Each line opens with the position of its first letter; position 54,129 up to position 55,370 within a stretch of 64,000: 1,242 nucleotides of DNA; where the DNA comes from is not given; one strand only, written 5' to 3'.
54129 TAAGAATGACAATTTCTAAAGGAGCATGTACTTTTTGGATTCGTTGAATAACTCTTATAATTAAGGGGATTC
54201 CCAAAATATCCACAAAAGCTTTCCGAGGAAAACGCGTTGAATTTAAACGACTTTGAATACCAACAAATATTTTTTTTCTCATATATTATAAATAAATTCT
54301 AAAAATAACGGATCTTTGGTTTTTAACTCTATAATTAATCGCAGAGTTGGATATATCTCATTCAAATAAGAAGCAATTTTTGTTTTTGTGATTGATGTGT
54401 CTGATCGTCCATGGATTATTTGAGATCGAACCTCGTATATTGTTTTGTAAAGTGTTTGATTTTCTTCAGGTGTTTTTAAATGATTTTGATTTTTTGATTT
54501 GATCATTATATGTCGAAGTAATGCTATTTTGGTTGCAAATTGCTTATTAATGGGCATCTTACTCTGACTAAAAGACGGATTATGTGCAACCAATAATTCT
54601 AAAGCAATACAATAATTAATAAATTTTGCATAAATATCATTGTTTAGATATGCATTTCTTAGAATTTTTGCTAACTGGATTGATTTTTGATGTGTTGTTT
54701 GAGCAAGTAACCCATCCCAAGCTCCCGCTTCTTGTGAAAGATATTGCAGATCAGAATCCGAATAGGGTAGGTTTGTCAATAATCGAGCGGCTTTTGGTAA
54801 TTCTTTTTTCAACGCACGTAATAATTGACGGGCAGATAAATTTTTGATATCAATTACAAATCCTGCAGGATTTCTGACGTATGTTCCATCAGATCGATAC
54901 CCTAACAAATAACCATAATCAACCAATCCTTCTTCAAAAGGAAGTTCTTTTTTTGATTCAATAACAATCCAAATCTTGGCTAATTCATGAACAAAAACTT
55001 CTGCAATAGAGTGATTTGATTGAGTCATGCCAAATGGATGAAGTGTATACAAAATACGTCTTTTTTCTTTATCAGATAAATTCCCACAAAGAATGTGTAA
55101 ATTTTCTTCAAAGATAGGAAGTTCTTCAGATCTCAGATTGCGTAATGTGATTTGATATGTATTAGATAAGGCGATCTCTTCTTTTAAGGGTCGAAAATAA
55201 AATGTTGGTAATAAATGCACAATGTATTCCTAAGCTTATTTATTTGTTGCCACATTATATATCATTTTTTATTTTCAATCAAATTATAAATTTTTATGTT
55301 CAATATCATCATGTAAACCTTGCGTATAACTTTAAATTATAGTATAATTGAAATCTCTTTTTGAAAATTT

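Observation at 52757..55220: Three-gene module: HEPN-like Rx4H protein coupled to an SpsF-like cytidylyltransferase, plus a membrane-anchored protein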

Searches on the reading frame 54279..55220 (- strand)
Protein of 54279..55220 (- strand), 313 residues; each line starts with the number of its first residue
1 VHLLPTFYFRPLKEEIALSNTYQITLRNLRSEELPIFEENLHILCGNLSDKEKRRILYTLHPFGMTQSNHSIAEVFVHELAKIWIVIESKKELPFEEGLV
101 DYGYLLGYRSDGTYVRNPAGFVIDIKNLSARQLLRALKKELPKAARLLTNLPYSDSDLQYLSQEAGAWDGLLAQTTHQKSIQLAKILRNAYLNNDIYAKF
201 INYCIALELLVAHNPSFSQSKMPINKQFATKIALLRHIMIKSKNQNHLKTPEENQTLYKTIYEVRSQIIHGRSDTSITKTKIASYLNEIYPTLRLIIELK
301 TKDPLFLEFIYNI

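Call 3: search_protein_families(library=pfam, proteins=[window:54279-55220:-], max_evalue=1)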
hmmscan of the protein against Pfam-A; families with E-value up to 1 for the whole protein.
window:54279-55220:- (313 aa): 3 families
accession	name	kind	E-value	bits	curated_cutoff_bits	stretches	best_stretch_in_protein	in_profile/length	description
PF25615.1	PhiKZ_gp85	-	0.04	14.2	27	1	225-286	46-106/145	Bacteriophage PhiKZ vertex-binding protein gp85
PF03753.18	HHV6-IE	-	0.055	11.4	25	1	183-282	231-327/1078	Human herpesvirus 6 immediate early protein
PF05879.18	RHD3_GTPase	-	0.077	12.8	42.4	0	36-133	107-202/245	Root hair defective 3 GTP-binding protein (RHD3) GTPase domain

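Call 4: search_protein_families(library=padloc, proteins=[window:54279-55220:-], max_evalue=1)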
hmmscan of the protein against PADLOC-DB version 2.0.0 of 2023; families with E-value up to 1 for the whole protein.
window:54279-55220:- (313 aa): 0 families

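Call 5: search_protein_families(library=ncbifam, proteins=[window:54279-55220:-], max_evalue=1)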
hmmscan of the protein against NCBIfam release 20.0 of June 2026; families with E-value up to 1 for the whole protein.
window:54279-55220:- (313 aa): 0 families

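Call 6: find_homologous_proteins(query=window:54279-55220:-, max_evalue=0.001)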
Query window:54279-55220:- (313 aa): 20 proteins with E <= 0.001 among 1155 candidates.
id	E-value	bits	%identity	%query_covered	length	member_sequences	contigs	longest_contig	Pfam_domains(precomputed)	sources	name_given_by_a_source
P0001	3.3e-203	691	100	100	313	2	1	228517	-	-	-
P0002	1.1e-133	463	68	99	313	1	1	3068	-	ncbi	ncbi:MAG: hypothetical protein ACRCTJ_06250 [Brevinema sp.]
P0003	1.1e-111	391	58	100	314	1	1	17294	-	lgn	-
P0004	1.6e-111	390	59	100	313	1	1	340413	-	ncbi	ncbi:MAG: hypothetical protein ACRCS8_05990 [Brevinema sp.]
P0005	3.8e-104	366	55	100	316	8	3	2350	-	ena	-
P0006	1.9e-99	350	53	100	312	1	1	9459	-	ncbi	ncbi:MAG: hypothetical protein ACRC0X_06760 [Brevinema sp.]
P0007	1.8e-98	347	54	100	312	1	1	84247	-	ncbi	ncbi:MAG: hypothetical protein ACRCWI_04335 [Brevinema sp.]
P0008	1.2e-97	345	52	100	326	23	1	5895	-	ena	-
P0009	1.6e-97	344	50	100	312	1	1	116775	-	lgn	-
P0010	1.7e-97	344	52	100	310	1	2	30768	-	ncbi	-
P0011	4.9e-96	339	52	100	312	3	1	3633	-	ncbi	-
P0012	6.3e-96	339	52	100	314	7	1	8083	-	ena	-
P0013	1.3e-94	335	52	100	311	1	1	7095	-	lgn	-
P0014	3.9e-93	330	51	100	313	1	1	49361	-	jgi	-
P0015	2.6e-89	317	48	99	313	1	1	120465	-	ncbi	ncbi:MAG: hypothetical protein ACRCTQ_05825 [Brevinemataceae bacterium]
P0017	3.1e-79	284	46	99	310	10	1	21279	-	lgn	-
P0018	4.8e-74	267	46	97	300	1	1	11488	-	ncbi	-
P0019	1.4e-52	197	39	100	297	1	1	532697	-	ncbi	ncbi:MAG: hypothetical protein ACRC9L_07955 [Brevinema sp.]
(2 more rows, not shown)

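Call 11: find_encoding_contigs(protein=P0019, flank=8000, max_places=2)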
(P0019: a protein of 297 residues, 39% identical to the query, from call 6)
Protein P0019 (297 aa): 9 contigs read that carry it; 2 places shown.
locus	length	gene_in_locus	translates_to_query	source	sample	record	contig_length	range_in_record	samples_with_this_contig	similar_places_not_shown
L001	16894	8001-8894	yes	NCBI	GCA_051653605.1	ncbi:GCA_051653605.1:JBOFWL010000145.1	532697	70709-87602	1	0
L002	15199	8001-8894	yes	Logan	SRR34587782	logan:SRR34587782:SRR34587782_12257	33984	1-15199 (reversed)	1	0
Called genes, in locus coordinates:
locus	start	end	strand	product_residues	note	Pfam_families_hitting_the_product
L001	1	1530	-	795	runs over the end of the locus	PF22745:Nlig-Ia, PF01653:DNA_ligase_aden, PF03120:OB_DNA_ligase, PF00533:BRCT (weak)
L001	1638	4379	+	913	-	PF12895:ANAPC3 (faint), PF13174:TPR_6 (faint), PF13525:YfiO (faint), PF14559:TPR_19 (faint), PF07719:TPR_2 (faint), PF13424:TPR_12 (faint), PF13428:TPR_14 (faint), PF13432:TPR_16 (faint), +1 more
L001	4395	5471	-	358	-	PF03033:Glyco_transf_28, PF04101:Glyco_tran_28_C, PF13528:Glyco_trans_1_3 (weak)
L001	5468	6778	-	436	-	PF12895:ANAPC3 (faint), PF13176:TPR_7 (faint), PF13424:TPR_12 (faint), PF13428:TPR_14 (faint), PF23914:TPR_CcmH_CycH (faint), PF07719:TPR_2 (faint), PF13174:TPR_6 (faint), PF13181:TPR_8 (faint), +2 more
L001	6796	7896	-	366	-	PF01926:MMR_HSR1, PF02421:FeoB_N (weak), PF06071:YchF-GTPase_C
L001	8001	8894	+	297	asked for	-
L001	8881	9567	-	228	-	PF02348:CTP_transf_3, PF12804:NTP_transf_3 (weak)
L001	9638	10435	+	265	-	-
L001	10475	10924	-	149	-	-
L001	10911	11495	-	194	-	PF02660:G3P_acyltransf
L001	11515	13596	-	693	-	PF02092:tRNA_synt_2f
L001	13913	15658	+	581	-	-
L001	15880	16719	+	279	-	-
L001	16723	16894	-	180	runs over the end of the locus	PF00857:Isochorismatase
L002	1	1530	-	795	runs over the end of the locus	PF22745:Nlig-Ia, PF01653:DNA_ligase_aden, PF03120:OB_DNA_ligase, PF00533:BRCT (weak)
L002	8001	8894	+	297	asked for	-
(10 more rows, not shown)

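Call 12: find_encoding_contigs(protein=P0004, flank=8000, max_places=2)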
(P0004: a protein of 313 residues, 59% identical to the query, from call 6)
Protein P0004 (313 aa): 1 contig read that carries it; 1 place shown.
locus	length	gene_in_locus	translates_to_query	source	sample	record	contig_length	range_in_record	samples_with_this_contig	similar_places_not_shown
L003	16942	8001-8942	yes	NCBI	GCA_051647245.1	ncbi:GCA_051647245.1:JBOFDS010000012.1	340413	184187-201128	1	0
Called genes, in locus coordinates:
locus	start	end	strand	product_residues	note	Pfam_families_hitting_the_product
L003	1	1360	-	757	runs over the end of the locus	PF22745:Nlig-Ia, PF01653:DNA_ligase_aden, PF03120:OB_DNA_ligase, PF00533:BRCT (weak)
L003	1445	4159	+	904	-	PF09976:TPR_21 (faint), PF13181:TPR_8 (faint), PF13432:TPR_16 (faint), PF13174:TPR_6 (faint), PF13424:TPR_12 (faint), PF14559:TPR_19 (faint), PF25062:ARM_TT21_N (weak), PF13525:YfiO (faint), +3 more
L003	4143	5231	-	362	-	PF03033:Glyco_transf_28, PF04101:Glyco_tran_28_C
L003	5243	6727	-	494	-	PF13424:TPR_12 (faint), PF07719:TPR_2 (faint), PF13428:TPR_14 (faint), PF25068:ARM_TT21_4th (faint), PF12895:ANAPC3 (weak), PF14559:TPR_19 (faint)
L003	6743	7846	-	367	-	PF01926:MMR_HSR1, PF02421:FeoB_N, PF06071:YchF-GTPase_C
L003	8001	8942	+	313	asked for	-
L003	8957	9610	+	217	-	PF02348:CTP_transf_3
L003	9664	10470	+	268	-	-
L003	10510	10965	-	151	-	-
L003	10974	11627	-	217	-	PF02660:G3P_acyltransf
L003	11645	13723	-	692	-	PF02092:tRNA_synt_2f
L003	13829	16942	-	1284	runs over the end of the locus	PF00149:Metallophos, PF12850:Metallophos_2 (faint), PF02463:SMC_N (faint), PF13476:AAA_23, PF13558:SbcC_Walker_B (weak)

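Call 14: search_protein_representatives(protein=window:54279-55220:-)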
Query: 313 residues. Proteins with E-value up to 0.001 (for the whole library): 18; up to 1e-10: 6; up to 1e-30: 4. The best 18 are listed.
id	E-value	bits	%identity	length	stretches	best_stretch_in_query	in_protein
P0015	8.4e-90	317.2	48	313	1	1-311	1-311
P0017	9.8e-80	284.1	47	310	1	2-310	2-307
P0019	4.6e-53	196.6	41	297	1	3-312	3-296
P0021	6.4e-39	150.1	36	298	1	1-310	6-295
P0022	3.1e-29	118.4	42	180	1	129-311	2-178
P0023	5.5e-24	101.1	55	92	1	222-312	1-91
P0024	2.4e-08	49.8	35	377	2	176-312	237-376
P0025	3.3e-05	39.5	43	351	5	104-129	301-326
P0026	5.4e-05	38.8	36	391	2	175-274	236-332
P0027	1.5e-04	37.3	35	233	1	168-299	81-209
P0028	1.7e-04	37.2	35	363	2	175-279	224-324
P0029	2.2e-04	36.8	38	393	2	181-274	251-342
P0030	2.7e-04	36.5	33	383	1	146-310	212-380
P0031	2.8e-04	36.4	29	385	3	155-275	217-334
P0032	3.1e-04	36.3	35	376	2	166-299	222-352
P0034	5.6e-04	35.4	33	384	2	175-274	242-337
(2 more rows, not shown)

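Call 15: search_protein_families(library=pfam, proteins=[P0021, P0024, P0026, P0027, P0028, P0029, P0030, P0031, P0032, P0034], max_evalue=0.1)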
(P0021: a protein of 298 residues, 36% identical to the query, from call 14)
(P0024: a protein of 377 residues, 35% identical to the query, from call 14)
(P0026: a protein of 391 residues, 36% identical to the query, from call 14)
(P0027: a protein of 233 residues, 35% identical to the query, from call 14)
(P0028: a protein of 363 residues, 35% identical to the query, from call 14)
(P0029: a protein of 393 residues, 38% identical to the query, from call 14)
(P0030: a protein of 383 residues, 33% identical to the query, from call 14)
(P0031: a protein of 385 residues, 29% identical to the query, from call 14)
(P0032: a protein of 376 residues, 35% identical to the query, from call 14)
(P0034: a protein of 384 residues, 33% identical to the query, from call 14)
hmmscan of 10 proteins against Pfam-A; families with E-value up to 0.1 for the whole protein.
P0021 (298 aa): 0 families

P0024 (377 aa): 0 families

P0026 (391 aa): 1 family
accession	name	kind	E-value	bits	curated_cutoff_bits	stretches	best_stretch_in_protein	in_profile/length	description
PF02262.21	Cbl_N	-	0.011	16.2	25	0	225-275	60-110/125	CBL proto-oncogene N-terminal domain 1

P0027 (233 aa): 2 families
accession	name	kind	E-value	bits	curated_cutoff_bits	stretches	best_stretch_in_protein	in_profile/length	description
PF18737.6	HEPN_MAE_28990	-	0.014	16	26.8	1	92-190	79-177/211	MAE_28990/MAE_18760-like HEPN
PF18735.6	HEPN_RiboL-PSP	-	0.053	13.8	28.4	1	81-187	80-167/191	RiboL-PSP-HEPN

P0028 (363 aa): 0 families

P0029 (393 aa): 1 family
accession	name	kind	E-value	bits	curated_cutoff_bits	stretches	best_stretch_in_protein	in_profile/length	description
PF08503.15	DapH_N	-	0.001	19.7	27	1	302-353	13-65/86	Tetrahydrodipicolinate succinyltransferase N-terminal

P0030 (383 aa): 0 families

P0031 (385 aa): 3 families
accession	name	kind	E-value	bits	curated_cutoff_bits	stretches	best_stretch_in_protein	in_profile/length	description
PF12950.13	TaqI_C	-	0.0071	17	26.5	1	88-171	19-97/118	TaqI-like C-terminal specificity domain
PF21632.3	MOV-10_N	-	0.009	16.5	27.4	1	301-333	10-46/67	Helicase MOV-10, N-terminal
PF00045.24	Hemopexin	-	0.084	13.3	21.3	0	190-209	8-28/45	Hemopexin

P0032 (376 aa): 0 families

P0034 (384 aa): 0 families

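Call 16: predict_structure(alignment_id=A1)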
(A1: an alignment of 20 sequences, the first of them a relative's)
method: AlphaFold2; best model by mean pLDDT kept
length: 313 residues; sequences in the alignment: 20
mean_pLDDT: 89.4   pTM: 0.86
mean pLDDT of the five models: 89.4, 86.3, 86.2, 85.7, 85.6
residues with pLDDT >= 90: 207; 70-90: 87; 50-70: 19; < 50: 0
segments of 3 or more residues with pLDDT < 50: none
pLDDT, mean of each block of 10 residues (from residue 1): 91 93 95 90 88 92 78 93 95 93 89 67 86 88 87 80 92 84 95 93 96 79 92 95 89 96 94 81 94 93 93 88
secondary structure, 60 per line:
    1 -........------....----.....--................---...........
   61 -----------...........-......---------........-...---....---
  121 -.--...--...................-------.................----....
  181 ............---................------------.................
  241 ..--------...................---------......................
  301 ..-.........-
elements in order: E2-9 E16-19 E24-28 H31-46 H50-60 H72-82 E84-89 H99-106 E108-110 E114-117 H130-148 H156-172 H177-192 H196-211 H224-242 H251-269 H279-302 H304-312

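Call 19: fold_search(model_id=the predicted structure, library=pdb)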
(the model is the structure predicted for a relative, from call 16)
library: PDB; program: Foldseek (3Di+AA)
matches with E <= 10: 96; with E <= 0.001: 0
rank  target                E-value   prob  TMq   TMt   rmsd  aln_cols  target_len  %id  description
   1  8gr7_B                9.0e-01  0.07  0.14  0.14  16.9       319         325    8  Cop4 from Antrodia cinnamomea in complex with pyrophosphate and magnesium (released 2023-09-06)
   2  6tug_A                1.1e+00  0.11  0.24  0.19  20.0       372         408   13  Enterococcus italicus Csm6 bound to cyclic hexa-2'-fluoro-hexa-dAMP (released 2020-02-26)
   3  6tug_E                1.1e+00  0.10  0.24  0.19  20.0       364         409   13  Enterococcus italicus Csm6 bound to cyclic hexa-2'-fluoro-hexa-dAMP (released 2020-02-26)
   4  8gr7_A                1.5e+00  0.05  0.18  0.17  17.7       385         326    8  Cop4 from Antrodia cinnamomea in complex with pyrophosphate and magnesium (released 2023-09-06)
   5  8d7f_D                1.8e+00  0.07  0.17  0.16  16.3       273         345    9  FlvF from Aspergillus flavus in complex with Bis-Tris (released 2022-09-07)
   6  3g5q                  1.8e+00  0.04  0.10  0.08  19.0       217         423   13  Crystal structure of Thermus thermophilus TrmFO (released 2009-05-19)
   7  6pwc_R                1.9e+00  0.02  0.12  0.12  22.2       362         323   13  A complex structure of arrestin-2 bound to neurotensin receptor 1 (released 2019-12-04)
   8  7uni_D                2.1e+00  0.07  0.17  0.20  14.9       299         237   12  De novo designed chlorophyll dimer protein with Zn pheophorbide a methyl ester, SP2-ZnPPaM (released 2023-04-19)
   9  7ofl_B                2.1e+00  0.06  0.14  0.14  16.7       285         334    8  Crystal structure of the sesquiterpene synthase Copu9 from coniophora puteana in complex with alendronate (released 2022-03-16)
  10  9dkf_A                2.3e+00  0.04  0.14  0.08  19.0       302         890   10  Ca2+ bound aplysia Slo1 R202Q (released 2025-06-18)
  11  7z7v_H                2.5e+00  0.03  0.14  0.13  23.1       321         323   13  Complex I from E. coli, LMNG-purified, under Turnover at pH 6, Open-ready state (released 2022-09-21)
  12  5cwi                  2.6e+00  0.04  0.14  0.17  17.8       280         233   13  Crystal structure of de novo designed helical repeat protein DHR18 (released 2015-12-16)
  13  8twt_B                3.0e+00  0.06  0.18  0.22  20.5       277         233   12  Crystal structure of nitrile synthase AetD with substrate bound and cofactor partially assembled (released 2024-08-28)
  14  7uni_A                3.0e+00  0.06  0.18  0.21  14.8       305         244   11  De novo designed chlorophyll dimer protein with Zn pheophorbide a methyl ester, SP2-ZnPPaM (released 2023-04-19)
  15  8d7f_F                3.0e+00  0.06  0.17  0.16  16.1       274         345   11  FlvF from Aspergillus flavus in complex with Bis-Tris (released 2022-09-07)
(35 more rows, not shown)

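Call 21: find_encoding_contigs(protein=P0024, flank=6000, max_places=3)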
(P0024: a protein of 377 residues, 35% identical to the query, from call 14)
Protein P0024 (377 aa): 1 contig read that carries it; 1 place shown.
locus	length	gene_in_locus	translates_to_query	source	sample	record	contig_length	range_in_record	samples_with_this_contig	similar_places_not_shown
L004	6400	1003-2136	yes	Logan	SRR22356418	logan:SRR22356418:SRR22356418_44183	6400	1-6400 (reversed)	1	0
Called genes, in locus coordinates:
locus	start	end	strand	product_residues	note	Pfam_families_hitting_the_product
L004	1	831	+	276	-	?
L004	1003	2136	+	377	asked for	-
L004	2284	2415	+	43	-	-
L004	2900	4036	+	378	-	PF14561:TPR_20 (faint), PF13428:TPR_14 (faint), PF13431:TPR_17 (faint), PF13432:TPR_16 (faint), PF12895:ANAPC3 (weak), PF14559:TPR_19 (weak), PF23914:TPR_CcmH_CycH, PF13414:TPR_11, +3 more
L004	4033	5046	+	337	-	PF14113:Tae4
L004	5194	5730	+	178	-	PF13646:HEAT_2 (faint), PF03130:HEAT_PBS (faint)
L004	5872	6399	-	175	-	?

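Call 22: find_encoding_contigs(protein=P0030, flank=6000, max_places=3)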
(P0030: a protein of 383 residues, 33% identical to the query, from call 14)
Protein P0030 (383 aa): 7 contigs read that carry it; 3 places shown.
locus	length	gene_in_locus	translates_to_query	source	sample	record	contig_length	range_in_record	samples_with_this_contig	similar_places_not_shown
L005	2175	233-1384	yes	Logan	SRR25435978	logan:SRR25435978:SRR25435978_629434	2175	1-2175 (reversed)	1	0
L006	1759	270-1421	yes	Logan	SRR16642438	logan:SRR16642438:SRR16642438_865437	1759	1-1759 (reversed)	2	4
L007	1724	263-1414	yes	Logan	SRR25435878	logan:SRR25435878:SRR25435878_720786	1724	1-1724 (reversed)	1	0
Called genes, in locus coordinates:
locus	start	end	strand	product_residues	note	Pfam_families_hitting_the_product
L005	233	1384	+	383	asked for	-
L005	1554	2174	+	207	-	?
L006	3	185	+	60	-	?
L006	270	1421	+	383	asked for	-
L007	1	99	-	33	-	?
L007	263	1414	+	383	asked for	-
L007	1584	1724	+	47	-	?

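Call 23: find_encoding_contigs(protein=P0021, flank=6000, max_places=3)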
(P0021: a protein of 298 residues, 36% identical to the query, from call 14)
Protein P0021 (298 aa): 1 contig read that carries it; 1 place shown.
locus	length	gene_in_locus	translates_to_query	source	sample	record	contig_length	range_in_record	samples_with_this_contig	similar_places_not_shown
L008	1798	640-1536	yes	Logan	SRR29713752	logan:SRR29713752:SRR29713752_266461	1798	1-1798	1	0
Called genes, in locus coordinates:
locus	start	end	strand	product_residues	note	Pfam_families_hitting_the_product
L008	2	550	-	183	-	?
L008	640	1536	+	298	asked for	-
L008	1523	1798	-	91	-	?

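Call 25: find_homologous_proteins(query=A2, max_evalue=0.001)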
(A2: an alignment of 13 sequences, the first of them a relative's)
Query A2 (13 sequences) (313 aa, profile of the alignment): 22 proteins with E <= 0.001 among 6554 candidates.
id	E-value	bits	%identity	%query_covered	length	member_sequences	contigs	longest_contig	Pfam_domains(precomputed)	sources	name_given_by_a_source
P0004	3.0e-123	429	59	100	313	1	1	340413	-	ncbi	ncbi:MAG: hypothetical protein ACRCS8_05990 [Brevinema sp.]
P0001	3.4e-123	429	100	100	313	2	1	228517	-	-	-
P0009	3.7e-119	416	50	100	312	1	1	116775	-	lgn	-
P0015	6.3e-118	412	48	99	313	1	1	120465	-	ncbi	ncbi:MAG: hypothetical protein ACRCTQ_05825 [Brevinemataceae bacterium]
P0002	1.1e-115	404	68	99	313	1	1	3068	-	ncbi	ncbi:MAG: hypothetical protein ACRCTJ_06250 [Brevinema sp.]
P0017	2.1e-114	400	46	99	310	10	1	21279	-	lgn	-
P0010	3.9e-108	380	52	100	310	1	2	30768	-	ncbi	-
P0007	6.9e-108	379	54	100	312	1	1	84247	-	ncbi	ncbi:MAG: hypothetical protein ACRCWI_04335 [Brevinema sp.]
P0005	8.6e-108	379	55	100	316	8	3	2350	-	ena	-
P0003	9.0e-107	375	58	100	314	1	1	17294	-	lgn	-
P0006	1.2e-105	372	53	100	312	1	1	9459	-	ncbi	ncbi:MAG: hypothetical protein ACRC0X_06760 [Brevinema sp.]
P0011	5.1e-105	369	52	100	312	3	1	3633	-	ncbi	-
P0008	5.8e-104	366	52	100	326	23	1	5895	-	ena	-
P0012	7.1e-102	359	52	100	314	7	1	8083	-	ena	-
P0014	1.0e-99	352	51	100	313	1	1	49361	-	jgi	-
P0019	1.8e-99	351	39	100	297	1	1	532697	-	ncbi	ncbi:MAG: hypothetical protein ACRC9L_07955 [Brevinema sp.]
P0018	6.7e-87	310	46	97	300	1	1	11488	-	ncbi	-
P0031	2.9e-82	295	23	68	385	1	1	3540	-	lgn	-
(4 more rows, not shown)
